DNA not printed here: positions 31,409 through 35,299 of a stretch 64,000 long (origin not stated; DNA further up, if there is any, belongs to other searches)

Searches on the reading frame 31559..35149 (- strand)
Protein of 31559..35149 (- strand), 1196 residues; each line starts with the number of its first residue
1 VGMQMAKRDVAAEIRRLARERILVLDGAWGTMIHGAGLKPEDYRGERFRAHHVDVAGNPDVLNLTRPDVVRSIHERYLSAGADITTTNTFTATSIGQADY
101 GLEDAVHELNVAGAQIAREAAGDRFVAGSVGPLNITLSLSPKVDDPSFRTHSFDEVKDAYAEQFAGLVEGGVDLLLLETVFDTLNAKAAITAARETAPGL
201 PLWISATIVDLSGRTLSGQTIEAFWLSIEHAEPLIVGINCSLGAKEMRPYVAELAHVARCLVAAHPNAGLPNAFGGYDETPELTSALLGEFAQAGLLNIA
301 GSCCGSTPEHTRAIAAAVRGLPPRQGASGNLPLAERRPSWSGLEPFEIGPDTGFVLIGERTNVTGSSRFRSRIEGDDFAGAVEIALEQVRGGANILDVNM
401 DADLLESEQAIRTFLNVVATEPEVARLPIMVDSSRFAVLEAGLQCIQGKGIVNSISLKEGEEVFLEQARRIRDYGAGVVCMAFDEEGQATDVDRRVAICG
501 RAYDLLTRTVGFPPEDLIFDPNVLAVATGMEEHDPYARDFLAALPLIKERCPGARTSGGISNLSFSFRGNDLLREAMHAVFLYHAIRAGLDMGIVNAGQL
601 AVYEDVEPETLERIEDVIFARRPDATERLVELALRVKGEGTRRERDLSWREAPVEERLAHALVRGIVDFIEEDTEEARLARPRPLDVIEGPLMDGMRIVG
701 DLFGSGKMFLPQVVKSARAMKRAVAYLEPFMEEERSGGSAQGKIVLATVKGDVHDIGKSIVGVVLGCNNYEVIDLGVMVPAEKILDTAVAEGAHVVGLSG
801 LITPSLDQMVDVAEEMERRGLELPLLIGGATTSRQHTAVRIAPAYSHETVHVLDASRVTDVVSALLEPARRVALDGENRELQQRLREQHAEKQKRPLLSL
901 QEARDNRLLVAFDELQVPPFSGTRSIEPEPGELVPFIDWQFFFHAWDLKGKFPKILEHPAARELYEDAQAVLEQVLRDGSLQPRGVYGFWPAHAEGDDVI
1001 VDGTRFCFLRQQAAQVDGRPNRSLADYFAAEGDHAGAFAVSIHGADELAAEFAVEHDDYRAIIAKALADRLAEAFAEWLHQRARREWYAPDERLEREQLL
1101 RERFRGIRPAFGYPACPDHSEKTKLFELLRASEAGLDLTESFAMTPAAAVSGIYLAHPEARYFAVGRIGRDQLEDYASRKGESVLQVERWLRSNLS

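Call 60: search_protein_families(library=pfam, proteins=[window:31559-35149:-])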
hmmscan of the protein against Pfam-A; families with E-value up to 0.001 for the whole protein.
window:31559-35149:- (1196 aa): 5 families
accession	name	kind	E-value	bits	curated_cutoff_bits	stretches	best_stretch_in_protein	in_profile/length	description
PF02965.22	Met_synt_B12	-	8.8e-101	337.4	25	1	932-1181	4-273/273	Vitamin B12 dependent methionine synthase, activation domain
PF02574.22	S-methyl_trans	-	7.2e-87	292.3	22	1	23-318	1-283/283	Homocysteine S-methyltransferase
PF00809.28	Pterin_bind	-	1.3e-55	189.1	25.5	1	358-596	1-244/244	Pterin binding enzyme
PF02607.22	B12-binding_2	-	1.2e-25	89.9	23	1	654-728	1-74/74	B12 binding domain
PF02310.24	B12-binding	-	2.8e-19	69.5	32.1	1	742-833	1-92/121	B12 binding domain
